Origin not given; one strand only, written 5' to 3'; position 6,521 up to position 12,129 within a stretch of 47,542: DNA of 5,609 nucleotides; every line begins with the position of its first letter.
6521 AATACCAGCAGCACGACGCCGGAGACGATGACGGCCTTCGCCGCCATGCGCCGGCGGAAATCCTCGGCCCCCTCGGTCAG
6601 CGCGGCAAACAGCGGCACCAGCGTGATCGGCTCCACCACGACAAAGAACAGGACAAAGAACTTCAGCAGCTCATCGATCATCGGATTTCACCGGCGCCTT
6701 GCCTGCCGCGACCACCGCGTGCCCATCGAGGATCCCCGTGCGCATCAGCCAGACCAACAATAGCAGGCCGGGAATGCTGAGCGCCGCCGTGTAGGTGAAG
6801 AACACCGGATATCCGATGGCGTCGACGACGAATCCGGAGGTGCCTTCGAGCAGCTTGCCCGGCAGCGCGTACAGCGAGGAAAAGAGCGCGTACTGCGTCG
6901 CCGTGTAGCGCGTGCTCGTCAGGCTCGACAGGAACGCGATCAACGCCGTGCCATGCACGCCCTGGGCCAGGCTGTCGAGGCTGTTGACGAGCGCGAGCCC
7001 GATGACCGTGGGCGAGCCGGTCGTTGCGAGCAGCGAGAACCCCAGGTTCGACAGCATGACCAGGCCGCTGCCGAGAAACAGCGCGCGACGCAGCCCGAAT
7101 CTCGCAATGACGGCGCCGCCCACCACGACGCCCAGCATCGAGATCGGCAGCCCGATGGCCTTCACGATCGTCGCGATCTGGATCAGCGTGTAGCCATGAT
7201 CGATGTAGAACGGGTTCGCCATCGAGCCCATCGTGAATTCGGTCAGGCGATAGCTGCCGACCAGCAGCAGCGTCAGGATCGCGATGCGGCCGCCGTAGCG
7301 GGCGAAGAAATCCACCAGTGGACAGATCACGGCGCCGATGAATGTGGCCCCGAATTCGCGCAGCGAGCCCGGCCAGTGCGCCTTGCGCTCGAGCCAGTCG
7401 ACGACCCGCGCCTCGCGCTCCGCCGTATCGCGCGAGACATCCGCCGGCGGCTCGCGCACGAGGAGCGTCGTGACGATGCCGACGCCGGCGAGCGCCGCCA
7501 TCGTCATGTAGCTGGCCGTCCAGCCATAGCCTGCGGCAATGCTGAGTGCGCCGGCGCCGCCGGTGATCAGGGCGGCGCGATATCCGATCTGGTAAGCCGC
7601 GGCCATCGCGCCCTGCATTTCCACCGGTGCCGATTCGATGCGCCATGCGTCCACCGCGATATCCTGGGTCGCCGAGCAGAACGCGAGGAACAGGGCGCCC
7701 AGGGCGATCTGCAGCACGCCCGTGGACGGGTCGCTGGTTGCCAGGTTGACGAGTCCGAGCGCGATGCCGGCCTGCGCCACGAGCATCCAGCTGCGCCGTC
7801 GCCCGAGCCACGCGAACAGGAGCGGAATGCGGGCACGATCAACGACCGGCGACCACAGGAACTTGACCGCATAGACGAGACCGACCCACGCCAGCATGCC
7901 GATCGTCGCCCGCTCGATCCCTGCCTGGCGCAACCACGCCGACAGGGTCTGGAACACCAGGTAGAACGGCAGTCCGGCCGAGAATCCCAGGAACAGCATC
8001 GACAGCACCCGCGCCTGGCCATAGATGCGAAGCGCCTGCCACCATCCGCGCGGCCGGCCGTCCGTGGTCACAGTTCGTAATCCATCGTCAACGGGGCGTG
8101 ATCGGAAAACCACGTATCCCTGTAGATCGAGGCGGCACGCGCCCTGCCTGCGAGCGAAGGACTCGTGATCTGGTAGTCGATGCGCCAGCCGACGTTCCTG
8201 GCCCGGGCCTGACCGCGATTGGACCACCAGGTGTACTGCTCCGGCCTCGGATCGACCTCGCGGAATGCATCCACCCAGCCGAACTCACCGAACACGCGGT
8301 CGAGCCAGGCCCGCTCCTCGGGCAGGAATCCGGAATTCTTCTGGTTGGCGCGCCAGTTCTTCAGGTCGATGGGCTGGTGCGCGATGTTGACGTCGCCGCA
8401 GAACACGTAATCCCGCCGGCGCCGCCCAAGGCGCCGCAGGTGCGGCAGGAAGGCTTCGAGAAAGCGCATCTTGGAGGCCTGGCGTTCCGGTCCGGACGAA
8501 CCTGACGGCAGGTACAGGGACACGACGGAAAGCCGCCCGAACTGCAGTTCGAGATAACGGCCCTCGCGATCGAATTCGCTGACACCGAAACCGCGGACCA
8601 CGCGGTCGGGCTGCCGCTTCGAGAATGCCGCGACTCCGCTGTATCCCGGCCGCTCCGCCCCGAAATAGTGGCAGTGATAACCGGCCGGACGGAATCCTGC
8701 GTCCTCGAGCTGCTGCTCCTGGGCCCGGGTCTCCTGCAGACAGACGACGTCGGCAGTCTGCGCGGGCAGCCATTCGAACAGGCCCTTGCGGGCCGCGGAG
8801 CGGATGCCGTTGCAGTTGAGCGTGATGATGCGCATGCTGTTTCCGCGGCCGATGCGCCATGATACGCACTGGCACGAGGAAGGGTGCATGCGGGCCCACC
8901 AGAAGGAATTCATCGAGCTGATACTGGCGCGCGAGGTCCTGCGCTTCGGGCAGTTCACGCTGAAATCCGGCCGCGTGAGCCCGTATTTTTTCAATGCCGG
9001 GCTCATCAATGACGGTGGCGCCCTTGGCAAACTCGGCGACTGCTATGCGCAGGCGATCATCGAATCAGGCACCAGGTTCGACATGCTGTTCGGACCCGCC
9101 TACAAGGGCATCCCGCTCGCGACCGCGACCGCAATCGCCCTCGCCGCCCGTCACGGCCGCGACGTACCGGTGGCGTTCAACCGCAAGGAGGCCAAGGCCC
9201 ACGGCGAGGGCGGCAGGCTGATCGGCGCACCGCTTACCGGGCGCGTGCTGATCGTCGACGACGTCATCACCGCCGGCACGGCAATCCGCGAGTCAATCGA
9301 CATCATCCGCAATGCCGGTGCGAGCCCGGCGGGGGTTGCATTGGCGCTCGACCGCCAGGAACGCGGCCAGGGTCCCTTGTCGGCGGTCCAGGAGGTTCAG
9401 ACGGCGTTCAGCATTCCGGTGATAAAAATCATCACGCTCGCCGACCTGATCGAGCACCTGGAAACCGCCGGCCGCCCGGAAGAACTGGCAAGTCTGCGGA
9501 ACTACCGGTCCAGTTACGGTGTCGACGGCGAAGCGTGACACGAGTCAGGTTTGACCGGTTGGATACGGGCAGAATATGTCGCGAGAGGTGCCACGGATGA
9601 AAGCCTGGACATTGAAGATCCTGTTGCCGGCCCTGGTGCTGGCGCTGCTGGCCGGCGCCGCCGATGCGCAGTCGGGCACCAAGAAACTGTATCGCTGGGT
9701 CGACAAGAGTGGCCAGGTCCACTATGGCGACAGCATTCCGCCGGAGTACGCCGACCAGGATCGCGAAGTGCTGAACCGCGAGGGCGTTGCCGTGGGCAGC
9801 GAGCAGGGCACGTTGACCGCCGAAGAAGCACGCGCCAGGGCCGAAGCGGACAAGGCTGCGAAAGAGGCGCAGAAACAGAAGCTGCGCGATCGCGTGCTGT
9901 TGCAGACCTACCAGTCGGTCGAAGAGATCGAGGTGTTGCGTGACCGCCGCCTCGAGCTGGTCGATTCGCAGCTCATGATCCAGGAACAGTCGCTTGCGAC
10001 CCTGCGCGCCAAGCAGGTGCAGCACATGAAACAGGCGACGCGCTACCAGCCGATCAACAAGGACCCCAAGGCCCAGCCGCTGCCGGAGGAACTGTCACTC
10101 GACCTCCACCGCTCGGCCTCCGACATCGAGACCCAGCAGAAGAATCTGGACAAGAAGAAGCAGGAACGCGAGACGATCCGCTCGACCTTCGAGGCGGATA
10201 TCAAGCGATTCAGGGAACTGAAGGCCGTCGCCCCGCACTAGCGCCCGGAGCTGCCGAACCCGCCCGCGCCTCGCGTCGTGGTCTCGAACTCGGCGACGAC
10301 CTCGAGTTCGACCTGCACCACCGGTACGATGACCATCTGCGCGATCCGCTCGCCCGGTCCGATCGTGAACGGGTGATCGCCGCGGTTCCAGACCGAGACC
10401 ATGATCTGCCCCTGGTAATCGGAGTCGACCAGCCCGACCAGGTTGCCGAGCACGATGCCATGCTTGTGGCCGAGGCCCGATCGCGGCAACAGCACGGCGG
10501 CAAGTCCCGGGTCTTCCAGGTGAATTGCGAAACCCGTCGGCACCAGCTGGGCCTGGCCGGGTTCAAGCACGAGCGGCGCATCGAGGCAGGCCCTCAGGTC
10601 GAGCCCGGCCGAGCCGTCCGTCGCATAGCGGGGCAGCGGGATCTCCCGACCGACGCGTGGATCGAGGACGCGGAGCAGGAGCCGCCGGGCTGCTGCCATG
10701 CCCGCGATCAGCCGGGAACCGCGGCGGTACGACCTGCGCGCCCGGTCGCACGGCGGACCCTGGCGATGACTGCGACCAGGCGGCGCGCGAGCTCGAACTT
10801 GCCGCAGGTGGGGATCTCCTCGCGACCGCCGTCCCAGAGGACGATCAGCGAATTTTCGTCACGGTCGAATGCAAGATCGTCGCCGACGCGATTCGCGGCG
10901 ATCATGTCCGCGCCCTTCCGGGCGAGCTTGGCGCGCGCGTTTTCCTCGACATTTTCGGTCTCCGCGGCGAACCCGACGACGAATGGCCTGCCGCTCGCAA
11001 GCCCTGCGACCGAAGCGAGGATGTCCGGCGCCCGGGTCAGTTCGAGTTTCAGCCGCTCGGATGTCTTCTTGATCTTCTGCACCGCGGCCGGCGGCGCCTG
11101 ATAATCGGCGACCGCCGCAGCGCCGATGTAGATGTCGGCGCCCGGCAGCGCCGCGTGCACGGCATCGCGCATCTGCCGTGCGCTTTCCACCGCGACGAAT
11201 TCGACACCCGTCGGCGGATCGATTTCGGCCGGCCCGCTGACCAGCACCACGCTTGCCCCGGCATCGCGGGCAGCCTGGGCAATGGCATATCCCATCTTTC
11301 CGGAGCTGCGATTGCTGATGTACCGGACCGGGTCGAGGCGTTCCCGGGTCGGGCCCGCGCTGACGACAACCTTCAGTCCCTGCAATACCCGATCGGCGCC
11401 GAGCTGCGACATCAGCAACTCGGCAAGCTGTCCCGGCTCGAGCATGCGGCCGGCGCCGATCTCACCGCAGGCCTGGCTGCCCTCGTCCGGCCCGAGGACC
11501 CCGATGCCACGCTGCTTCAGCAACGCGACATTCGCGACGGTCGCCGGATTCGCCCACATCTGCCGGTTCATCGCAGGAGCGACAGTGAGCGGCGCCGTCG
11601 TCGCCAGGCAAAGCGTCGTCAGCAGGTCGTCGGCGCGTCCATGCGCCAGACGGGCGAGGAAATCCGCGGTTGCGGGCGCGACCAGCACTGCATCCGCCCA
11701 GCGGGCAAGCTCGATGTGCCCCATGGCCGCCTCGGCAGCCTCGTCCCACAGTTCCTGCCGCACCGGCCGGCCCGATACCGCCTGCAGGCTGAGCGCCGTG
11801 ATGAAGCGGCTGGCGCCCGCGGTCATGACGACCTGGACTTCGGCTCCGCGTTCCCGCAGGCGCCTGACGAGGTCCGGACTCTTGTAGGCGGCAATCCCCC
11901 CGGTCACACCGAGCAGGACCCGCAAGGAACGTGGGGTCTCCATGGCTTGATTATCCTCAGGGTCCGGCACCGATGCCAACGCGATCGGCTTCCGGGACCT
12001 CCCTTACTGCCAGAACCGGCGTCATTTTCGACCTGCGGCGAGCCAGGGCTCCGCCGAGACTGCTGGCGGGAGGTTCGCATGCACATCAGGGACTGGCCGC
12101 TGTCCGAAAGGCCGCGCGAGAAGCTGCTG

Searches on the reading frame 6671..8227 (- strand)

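Call 78: search_protein_families(library=pfam, proteins=[window:6671-8227:-], max_evalue=0.00001)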
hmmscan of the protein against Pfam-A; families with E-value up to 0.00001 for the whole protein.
window:6671-8227:- (518 aa): 2 families
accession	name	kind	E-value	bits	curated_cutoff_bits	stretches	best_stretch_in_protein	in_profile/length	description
PF07690.21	MFS_1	-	2.3e-20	73.3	33.4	1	78-456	2-342/347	Major Facilitator Superfamily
PF13000.13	Acatn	-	3.8e-09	36.1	23.7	1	78-203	6-150/546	Acetyl-coenzyme A transporter 1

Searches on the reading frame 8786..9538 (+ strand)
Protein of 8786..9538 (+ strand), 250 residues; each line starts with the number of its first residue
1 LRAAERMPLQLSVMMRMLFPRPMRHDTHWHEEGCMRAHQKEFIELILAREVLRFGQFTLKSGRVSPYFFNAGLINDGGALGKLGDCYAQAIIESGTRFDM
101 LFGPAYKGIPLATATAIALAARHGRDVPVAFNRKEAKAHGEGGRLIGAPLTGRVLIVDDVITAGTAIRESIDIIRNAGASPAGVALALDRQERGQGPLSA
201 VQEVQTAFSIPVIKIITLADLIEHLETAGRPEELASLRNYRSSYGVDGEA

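Call 78: search_protein_families(library=pfam, proteins=[window:8786-9538:+], max_evalue=0.00001)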
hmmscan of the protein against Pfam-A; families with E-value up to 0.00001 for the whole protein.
window:8786-9538:+ (250 aa): 1 family
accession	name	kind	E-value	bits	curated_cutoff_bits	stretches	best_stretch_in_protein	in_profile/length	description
PF00156.33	Pribosyltran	-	1e-13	51.3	26.3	1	74-197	5-133/158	Phosphoribosyl transferase domain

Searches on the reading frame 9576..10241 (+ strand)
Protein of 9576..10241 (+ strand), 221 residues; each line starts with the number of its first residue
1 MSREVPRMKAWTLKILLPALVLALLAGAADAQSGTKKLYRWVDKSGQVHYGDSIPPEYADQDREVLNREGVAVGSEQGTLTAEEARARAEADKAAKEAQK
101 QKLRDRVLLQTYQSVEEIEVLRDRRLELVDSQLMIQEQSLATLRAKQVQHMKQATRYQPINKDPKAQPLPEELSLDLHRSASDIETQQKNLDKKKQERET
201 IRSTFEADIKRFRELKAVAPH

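Call 78: search_protein_families(library=pfam, proteins=[window:9576-10241:+], max_evalue=0.00001)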
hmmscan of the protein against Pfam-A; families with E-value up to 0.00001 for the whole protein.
window:9576-10241:+ (221 aa): 1 family
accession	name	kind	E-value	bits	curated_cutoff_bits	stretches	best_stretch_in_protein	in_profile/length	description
PF13511.11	DUF4124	-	3.5e-07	30.8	22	1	32-57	8-33/56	Domain of unknown function (DUF4124)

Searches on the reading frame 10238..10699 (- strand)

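Call 78: search_protein_families(library=pfam, proteins=[window:10238-10699:-], max_evalue=0.00001)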
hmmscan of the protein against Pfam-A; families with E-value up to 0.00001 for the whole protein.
window:10238-10699:- (153 aa): 2 families
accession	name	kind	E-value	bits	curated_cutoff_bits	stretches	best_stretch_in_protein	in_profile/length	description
PF00692.24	dUTPase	-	2.7e-38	131.1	22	1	19-152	2-129/129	dUTPase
PF22769.1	DCD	-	6e-11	43.1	27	1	41-124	69-150/153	dCTP deaminase-like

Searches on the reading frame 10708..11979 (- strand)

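Call 78: search_protein_families(library=pfam, proteins=[window:10708-11979:-], max_evalue=0.00001)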
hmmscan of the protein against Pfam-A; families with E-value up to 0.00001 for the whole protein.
window:10708-11979:- (423 aa): 2 families
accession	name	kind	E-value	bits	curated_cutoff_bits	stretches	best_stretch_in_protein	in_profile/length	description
PF04127.22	DFP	-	1.5e-70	237.2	22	1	199-380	1-185/186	DNA/pantothenate metabolism flavoprotein C-terminal domain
PF02441.25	Flavoprotein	-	2.1e-33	115.6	22.7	1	20-189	2-158/162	Flavoprotein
